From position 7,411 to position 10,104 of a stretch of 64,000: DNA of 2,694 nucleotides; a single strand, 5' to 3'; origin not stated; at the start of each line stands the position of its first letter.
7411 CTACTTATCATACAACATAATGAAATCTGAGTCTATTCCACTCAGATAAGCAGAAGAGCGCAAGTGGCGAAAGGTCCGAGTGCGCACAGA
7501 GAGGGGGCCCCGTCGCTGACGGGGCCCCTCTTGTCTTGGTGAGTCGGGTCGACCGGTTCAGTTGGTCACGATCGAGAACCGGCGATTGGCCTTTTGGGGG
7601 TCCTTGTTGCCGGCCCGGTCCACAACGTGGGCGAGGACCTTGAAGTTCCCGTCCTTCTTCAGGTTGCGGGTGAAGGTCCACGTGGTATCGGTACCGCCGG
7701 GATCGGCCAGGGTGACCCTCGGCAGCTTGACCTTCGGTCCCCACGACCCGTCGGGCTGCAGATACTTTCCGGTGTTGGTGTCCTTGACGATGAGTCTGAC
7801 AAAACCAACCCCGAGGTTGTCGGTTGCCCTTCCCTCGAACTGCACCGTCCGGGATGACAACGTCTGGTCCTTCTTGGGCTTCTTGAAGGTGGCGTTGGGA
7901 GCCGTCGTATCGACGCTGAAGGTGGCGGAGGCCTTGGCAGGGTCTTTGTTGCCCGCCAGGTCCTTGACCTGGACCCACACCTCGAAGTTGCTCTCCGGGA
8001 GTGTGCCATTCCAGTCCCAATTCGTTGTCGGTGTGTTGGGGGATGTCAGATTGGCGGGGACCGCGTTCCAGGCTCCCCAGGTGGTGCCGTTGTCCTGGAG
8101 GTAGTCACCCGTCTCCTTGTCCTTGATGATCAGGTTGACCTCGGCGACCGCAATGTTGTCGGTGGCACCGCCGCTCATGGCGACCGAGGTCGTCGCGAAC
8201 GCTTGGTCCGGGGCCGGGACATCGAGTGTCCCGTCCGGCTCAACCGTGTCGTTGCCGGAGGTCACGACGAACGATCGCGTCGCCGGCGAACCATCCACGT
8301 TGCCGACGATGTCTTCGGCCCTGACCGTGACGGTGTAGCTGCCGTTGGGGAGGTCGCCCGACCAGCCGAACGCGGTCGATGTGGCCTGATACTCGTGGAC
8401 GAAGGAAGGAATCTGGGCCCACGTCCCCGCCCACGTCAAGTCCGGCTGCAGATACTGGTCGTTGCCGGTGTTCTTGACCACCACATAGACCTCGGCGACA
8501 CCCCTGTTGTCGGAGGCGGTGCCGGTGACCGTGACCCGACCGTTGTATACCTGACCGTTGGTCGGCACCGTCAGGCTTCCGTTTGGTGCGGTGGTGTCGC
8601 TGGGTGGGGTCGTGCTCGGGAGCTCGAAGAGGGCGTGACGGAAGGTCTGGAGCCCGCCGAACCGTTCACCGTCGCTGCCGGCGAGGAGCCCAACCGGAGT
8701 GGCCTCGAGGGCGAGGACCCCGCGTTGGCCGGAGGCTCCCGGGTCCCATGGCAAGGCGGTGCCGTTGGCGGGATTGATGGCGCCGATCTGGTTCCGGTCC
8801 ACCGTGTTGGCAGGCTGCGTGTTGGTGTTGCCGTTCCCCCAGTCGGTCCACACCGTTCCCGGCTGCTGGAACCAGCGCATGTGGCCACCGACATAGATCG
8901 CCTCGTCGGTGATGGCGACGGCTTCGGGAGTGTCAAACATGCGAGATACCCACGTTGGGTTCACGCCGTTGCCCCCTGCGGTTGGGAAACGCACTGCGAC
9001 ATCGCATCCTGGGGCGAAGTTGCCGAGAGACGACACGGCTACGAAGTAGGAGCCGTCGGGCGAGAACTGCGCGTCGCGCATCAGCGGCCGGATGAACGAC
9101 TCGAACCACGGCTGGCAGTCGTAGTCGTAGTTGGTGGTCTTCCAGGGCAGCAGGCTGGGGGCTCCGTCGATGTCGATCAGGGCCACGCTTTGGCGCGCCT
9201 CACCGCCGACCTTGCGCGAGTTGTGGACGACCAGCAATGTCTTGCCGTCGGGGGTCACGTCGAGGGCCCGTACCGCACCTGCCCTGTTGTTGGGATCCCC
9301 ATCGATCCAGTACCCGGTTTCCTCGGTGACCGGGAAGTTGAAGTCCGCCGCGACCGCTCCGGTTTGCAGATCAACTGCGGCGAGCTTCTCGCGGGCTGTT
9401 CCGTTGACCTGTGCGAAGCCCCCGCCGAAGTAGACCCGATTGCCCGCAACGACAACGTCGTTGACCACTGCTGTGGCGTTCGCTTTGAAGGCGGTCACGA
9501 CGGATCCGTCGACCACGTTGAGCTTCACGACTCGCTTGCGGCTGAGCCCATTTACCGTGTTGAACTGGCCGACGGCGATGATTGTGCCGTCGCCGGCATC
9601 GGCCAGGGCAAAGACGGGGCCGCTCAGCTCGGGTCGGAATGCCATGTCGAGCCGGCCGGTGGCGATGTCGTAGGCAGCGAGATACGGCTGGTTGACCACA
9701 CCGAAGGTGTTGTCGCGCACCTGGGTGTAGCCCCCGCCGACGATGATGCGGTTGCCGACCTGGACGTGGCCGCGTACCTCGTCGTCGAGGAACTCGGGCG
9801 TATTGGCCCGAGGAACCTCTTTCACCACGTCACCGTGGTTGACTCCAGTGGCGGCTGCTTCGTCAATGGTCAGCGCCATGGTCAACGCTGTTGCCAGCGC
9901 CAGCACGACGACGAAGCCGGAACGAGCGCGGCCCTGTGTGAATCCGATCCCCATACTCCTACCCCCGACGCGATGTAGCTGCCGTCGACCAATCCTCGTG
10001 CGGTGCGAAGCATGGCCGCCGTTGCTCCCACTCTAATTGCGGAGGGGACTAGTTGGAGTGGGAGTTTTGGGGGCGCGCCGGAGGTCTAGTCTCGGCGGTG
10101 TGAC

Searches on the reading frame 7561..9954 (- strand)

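Call 4: search_protein_families(library=pfam, proteins=[window:7561-9954:-], max_evalue=0.1)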
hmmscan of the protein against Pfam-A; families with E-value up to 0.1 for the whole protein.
window:7561-9954:- (798 aa): 8 families
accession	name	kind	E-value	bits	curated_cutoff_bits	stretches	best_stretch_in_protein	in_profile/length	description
PF17957.7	Big_7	-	5.6e-15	56.2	24.1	2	457-544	1-70/70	Bacterial Ig domain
PF19077.6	Big_13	-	1.1e-12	48.8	27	3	755-788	60-94/102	Bacterial Ig-like domain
PF17164.10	DUF5122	-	7.7e-05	23.3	27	1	122-152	3-32/36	Domain of unknown function (DUF5122) beta-propeller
PF13750.12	Big_3_3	-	0.0037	17.4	27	0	646-698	7-60/157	Bacterial Ig-like domain (group 3)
PF24421.1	Ig_J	-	0.011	16.2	29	1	525-564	63-101/104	Tip attachment protein J, Ig-like domain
PF13964.12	Kelch_6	-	0.04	14.4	25.3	0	64-86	8-26/50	Kelch motif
PF03178.21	CPSF_A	-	0.062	13.1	27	0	69-173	46-142/319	CPSF A subunit region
PF10648.15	Gmad2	-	0.064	14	25.7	0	462-512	5-52/86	Immunoglobulin-like domain of bacterial spore germination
